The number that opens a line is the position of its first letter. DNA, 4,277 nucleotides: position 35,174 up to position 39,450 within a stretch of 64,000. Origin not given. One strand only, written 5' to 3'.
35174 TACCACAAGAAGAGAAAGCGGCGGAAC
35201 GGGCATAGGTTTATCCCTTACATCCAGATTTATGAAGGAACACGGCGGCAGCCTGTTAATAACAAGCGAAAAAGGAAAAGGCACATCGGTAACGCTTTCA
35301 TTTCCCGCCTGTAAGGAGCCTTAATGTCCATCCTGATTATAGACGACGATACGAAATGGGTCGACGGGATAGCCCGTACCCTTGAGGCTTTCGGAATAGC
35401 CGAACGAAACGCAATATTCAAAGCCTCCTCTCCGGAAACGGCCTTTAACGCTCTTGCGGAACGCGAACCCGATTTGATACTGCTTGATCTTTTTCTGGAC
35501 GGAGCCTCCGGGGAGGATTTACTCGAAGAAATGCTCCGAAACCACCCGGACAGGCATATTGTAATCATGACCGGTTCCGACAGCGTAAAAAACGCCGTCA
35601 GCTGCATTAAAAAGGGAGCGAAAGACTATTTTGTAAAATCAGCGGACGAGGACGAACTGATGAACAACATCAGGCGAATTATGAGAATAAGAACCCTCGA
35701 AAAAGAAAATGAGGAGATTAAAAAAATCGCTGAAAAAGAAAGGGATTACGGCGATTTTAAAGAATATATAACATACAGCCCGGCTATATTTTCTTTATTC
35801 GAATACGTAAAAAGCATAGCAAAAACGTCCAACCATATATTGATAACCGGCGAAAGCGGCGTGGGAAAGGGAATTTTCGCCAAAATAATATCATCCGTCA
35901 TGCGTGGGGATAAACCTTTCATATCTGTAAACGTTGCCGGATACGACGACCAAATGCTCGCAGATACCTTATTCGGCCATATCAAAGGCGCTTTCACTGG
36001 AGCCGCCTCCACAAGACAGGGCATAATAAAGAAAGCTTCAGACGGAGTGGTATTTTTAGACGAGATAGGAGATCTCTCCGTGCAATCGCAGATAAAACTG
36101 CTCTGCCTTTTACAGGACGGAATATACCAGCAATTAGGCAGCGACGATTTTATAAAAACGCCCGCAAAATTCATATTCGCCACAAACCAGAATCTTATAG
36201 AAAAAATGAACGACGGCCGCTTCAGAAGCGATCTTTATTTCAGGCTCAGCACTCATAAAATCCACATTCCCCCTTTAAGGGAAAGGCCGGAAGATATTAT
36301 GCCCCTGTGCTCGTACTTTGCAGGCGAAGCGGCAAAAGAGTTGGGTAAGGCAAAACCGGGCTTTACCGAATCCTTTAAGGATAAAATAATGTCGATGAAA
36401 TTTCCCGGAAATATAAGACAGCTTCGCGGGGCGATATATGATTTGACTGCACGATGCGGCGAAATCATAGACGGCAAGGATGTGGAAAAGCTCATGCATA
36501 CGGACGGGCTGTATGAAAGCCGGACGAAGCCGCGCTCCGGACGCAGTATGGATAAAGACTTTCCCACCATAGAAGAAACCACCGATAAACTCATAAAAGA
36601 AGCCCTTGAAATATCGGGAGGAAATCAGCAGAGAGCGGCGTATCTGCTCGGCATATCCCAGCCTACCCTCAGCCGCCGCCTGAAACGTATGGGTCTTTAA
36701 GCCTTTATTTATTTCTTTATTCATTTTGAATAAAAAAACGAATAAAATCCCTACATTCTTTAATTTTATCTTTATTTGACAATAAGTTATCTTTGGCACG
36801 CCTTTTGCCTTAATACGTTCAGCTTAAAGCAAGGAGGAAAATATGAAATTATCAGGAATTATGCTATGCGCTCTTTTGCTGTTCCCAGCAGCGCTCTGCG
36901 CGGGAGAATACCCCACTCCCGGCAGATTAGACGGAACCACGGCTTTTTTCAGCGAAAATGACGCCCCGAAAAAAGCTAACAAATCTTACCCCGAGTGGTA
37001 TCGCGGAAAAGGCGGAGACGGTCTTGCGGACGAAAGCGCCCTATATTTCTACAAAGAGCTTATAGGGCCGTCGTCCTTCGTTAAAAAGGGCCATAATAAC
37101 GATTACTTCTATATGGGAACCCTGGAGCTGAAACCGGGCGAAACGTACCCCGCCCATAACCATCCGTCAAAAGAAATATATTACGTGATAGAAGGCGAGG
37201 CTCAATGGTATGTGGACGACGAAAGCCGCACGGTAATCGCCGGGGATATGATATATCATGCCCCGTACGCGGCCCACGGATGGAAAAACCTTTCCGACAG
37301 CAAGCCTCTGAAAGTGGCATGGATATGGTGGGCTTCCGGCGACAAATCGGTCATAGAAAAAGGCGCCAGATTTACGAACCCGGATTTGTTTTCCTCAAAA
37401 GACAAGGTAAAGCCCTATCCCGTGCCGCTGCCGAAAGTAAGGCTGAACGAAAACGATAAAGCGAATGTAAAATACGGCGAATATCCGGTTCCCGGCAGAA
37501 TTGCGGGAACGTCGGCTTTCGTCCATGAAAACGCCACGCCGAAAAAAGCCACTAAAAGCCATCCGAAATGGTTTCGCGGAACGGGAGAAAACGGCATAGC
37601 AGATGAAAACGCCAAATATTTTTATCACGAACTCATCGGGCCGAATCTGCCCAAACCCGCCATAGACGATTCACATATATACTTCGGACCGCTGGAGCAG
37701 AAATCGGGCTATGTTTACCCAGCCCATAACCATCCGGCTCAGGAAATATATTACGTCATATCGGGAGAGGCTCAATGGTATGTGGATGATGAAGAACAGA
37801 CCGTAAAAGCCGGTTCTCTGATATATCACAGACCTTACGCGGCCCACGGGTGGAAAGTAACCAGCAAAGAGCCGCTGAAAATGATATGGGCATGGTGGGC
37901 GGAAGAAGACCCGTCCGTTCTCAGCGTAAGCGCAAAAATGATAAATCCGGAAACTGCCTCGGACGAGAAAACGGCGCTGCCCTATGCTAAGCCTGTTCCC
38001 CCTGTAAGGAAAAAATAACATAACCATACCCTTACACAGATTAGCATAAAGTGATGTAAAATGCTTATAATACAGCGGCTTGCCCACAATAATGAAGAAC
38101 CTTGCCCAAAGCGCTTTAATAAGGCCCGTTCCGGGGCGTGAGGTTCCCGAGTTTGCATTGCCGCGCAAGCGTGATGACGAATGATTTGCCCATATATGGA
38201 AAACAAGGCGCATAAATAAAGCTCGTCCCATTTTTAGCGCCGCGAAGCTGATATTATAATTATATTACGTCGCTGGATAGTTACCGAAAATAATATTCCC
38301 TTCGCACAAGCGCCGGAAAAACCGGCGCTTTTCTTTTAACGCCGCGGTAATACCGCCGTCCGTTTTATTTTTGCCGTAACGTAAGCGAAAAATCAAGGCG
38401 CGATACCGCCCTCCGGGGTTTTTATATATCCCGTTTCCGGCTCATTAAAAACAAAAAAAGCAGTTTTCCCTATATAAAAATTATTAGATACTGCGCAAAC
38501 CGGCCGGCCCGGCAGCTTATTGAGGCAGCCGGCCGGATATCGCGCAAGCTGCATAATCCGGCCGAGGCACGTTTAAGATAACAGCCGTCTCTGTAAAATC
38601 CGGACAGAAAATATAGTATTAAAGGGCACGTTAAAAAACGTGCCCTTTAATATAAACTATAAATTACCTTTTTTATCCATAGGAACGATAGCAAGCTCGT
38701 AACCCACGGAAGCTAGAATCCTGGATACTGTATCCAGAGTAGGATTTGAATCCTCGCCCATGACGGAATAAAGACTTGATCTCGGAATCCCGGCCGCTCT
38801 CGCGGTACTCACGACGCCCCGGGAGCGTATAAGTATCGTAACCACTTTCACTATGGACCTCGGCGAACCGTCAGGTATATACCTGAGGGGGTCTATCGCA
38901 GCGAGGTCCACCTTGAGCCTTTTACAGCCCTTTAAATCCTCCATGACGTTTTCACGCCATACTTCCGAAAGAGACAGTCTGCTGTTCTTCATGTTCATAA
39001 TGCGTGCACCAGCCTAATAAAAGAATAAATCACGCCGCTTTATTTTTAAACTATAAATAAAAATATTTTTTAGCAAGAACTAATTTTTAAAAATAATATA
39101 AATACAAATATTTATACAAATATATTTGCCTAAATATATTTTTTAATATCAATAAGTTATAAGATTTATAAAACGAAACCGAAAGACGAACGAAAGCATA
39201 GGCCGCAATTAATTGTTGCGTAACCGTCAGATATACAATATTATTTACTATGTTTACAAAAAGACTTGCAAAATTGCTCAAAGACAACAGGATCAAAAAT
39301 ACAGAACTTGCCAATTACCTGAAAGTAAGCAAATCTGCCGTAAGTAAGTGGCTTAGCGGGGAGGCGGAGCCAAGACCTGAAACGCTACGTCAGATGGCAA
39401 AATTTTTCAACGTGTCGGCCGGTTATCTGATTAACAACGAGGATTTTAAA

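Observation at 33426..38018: Dedicated sigma-54 signalling module: periplasmic-SBP sensor kinase, NtrC-like regulator, consensus RpoN promoter and a secreted, internally duplicated bicupin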

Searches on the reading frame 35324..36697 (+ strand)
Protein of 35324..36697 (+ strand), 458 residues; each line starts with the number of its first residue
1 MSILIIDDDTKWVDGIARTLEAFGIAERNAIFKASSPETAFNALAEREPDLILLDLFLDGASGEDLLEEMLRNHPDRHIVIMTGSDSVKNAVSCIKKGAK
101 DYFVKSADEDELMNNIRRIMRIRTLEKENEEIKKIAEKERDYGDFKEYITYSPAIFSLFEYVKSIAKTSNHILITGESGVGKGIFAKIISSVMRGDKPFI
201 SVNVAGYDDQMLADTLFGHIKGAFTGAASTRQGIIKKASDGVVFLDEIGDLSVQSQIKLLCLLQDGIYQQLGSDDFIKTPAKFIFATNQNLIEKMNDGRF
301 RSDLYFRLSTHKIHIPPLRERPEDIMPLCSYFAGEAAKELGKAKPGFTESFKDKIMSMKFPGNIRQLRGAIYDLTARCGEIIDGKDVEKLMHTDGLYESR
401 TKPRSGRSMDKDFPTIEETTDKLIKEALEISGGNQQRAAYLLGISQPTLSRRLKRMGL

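Call 3: search_protein_families(library=pfam, proteins=[window:35324-36697:+], max_evalue=0.01)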
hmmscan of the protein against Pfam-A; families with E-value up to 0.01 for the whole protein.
window:35324-36697:+ (458 aa): 12 families
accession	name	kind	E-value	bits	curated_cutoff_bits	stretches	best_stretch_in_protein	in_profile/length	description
PF00158.32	Sigma54_activat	-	1.8e-50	171.3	20.2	1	150-313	3-167/168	Sigma-54 interaction domain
PF00072.30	Response_reg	-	2e-19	70.2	30.2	1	3-116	1-110/111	Response regulator receiver domain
PF14532.12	Sigma54_activ_2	-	4.4e-17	63.1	25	1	152-318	4-138/138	Sigma-54 interaction domain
PF25601.1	AAA_lid_14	-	2.5e-13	50.1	27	1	319-392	1-75/87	AAA+ ATPase lid domain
PF02954.25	HTH_8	-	8.5e-10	38.6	22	1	422-455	8-41/42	Bacterial regulatory protein, Fis family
PF07728.20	AAA_5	-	1.5e-06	28.7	22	1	171-299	1-125/139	AAA domain (dynein-related subfamily)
PF00004.35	AAA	-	4.3e-06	27.7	21.2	1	172-307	1-130/131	ATPase family associated with various cellular activities (AAA)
PF01078.27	Mg_chelatase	-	0.00024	21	20.3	0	226-283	93-150/207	Magnesium chelatase, subunit ChlI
PF07724.20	AAA_2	-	0.00047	20.7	27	1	171-270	5-106/166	AAA domain (Cdc48 subfamily)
PF00126.33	HTH_1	-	0.00092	19.6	26.6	1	433-456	14-37/60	Bacterial regulatory helix-turn-helix protein, lysR family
PF20720.3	nSTAND3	-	0.0013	18.9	27.2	0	159-193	7-41/155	Novel STAND NTPase 3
PF20432.4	Xre-like-HTH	-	0.0036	18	25.8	1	423-454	14-43/63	Antitoxin Xre-like helix-turn-helix domain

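Call 6: search_protein_families(library=ncbifam, proteins=[window:35324-36697:+], max_evalue=0.01)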
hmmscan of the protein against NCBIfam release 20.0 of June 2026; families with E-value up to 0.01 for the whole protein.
window:35324-36697:+ (458 aa): 104 families (the best 25 are shown)
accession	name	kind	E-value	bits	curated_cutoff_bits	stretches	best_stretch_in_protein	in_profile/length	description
TIGR02915.1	PEP_resp_reg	equivalog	4.8e-86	289.3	502.6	1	3-458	1-444/445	PEP-CTERM-box response regulator transcription factor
TIGR01818.1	ntrC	equivalog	2.4e-84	283.8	558.6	1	3-455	1-462/463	nitrogen regulation protein NR(I)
NF008469.0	PRK11361.1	equivalog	9.8e-83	278.4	714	1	2-456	6-454/461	acetoacetate metabolism transcriptional regulator AtoC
NF041946.1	LuxO_transreg_Vib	equivalog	5.6e-80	269.4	800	1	35-455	27-459/463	quorum-sensing sigma-54 dependent transcriptional regulator LuxO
NF008176.1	PRK10923.1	equivalog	1.4e-73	248.1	620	1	3-376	6-369/469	nitrogen regulation protein NR(I)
NF051870.1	NAssimRespRegNtrX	equivalog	4.6e-73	246.6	600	1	2-458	3-452/452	nitrogen assimilation response regulator NtrX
NF049963.1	RespRegFlgRCampy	domain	8.8e-70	235.7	750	1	1-456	1-427/429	fla regulon two-component system response regulator FlgR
NF003451.0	PRK05022.1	equivalog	2.5e-69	234.4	476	1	115-458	158-510/512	nitric oxide reductase transcriptional regulator NorR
NF041552.1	TF_PrdR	equivalog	1.5e-68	231.5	795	1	113-455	234-575/577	sigma-54 dependent transcriptional regulator PrdR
NF007689.0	PRK10365.1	equivalog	2.2e-68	231.1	760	1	2-455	7-441/441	sigma-54-dependent response regulator transcription factor ZraR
NF038308.1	RNA_repair_RtcR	equivalog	8.8e-67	226.1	650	1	102-450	136-505/530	RNA repair transcriptional activator RtcR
NF011695.0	PRK15115.1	equivalog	4.7e-66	223.4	763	1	3-376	9-366/445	two-component system response regulator GlrR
TIGR01817.1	nifA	equivalog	1.8e-64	218.4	528.85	1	123-369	174-419/534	nif-specific transcriptional activator NifA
NF050807.1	TransRegFlbDCaul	equivalog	2.1e-61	208.2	750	1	29-455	25-437/454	sigma-54-dependent transcriptional regulator FlbD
NF008085.0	PRK10820.1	equivalog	6.8e-60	203.1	576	1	105-386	165-446/520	transcriptional regulator TyrR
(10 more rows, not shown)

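Call 15: list_cluster_members(proteins=[P0001, P0006, P0020, P0046, P0048, window:35324-36697:+, window:33426-35321:+])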
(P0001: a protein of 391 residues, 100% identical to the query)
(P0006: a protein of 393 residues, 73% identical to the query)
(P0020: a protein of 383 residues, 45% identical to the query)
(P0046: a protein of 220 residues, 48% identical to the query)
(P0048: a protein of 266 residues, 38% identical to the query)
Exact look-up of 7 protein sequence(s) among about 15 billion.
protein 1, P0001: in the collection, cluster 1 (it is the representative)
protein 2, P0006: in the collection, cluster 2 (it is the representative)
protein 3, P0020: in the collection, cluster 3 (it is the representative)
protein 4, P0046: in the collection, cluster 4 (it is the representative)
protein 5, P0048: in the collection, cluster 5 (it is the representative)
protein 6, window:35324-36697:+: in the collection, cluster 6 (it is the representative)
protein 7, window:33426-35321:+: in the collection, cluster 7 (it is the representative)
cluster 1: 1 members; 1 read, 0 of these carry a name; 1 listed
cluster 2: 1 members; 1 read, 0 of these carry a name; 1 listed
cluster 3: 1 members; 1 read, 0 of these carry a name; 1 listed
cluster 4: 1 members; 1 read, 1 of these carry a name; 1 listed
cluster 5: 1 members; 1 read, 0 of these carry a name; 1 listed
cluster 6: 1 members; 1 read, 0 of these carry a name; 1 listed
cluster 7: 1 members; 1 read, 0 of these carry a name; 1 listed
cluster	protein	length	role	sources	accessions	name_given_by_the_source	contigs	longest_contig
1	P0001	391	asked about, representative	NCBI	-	-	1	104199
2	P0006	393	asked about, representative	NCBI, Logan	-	-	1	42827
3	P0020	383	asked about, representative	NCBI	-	-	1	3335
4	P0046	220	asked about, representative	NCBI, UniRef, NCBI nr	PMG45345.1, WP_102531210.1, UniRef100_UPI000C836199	dimethylsulfonioproprionate lyase family protein [Shewanella sp. 10N.286.52.B9] | dimethylsulfonioproprionate lyase family protein n=1 Tax=Shewanella sp. 10N.286.52.B9 ...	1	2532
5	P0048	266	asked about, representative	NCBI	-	-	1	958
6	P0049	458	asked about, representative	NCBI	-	-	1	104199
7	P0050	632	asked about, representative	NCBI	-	-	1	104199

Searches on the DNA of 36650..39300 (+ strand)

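Call 68: search_rna_families(source=window, start=36650, end=39300, threshold=evalue, max_evalue=1)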
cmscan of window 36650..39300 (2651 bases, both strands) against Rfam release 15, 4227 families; matches with E-value up to 1: 5.
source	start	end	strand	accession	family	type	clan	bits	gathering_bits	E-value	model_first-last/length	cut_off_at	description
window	38618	38685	-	RF02859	Arrc11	Gene; sRNA;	-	22.7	52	0.91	21-124/175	no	Actinobacillus sRNA 11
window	38260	38334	+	RF00370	sroD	Gene; sRNA;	-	22.6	50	0.22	1-86/86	no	sroD RNA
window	36692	36750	-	RF00501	Rota_CRE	Cis-reg;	-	21.8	40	0.37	1-68/68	no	Rotavirus cis-acting replication element (CRE)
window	38617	38687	+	RF01730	Termite-leu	Cis-reg;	-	21.6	51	0.16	1-78/78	no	Termite-leu RNA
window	38299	38371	+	RF02871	ncS54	Gene; sRNA;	-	17.9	43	0.9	1-79/79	no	Burkholderia sRNA 54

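Call 80: search_dna_similar(query=L002:19492-21296:+, collection=ecoli_genomes, mode=distant, max_rows=3)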
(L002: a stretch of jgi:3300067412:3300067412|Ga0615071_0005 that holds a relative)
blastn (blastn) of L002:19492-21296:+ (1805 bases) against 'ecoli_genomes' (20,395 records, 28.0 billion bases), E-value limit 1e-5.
Records with a match: 5440; places in all: 18764; records where one place covers at least 80% of the query: 5427.
Genomes with a match: 5426 of 5426; with a place that covers at least 80% of the query: 5425. Places per genome that has any: lowest 2, median 3, highest 6. On chromosomes: 18750 places; on plasmids: 14.
Best place of each record, by identity: 80-90% 2969; 60-80% 2471.
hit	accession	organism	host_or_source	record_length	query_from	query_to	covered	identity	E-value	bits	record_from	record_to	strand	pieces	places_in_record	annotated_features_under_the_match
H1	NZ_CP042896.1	Escherichia coli strain CFSAN061771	missing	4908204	1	1804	100%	80.3%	0e+0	1645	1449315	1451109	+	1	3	ptsI: phosphoenolpyruvate-protein phosphotransferase PtsI | crr: PTS glucose transporter subunit IIA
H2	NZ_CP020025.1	Escherichia coli strain WB61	Rupornis magnirostris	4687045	1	1804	100%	80.3%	0e+0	1645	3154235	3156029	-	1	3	ptsI: phosphoenolpyruvate-protein phosphotransferase PtsI | crr: PTS glucose transporter subunit IIA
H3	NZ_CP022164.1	Escherichia coli strain M160133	Homo sapiens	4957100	1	1804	100%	80.3%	0e+0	1645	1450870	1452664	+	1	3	ptsI: phosphoenolpyruvate-protein phosphotransferase PtsI | crr: PTS glucose transporter subunit IIA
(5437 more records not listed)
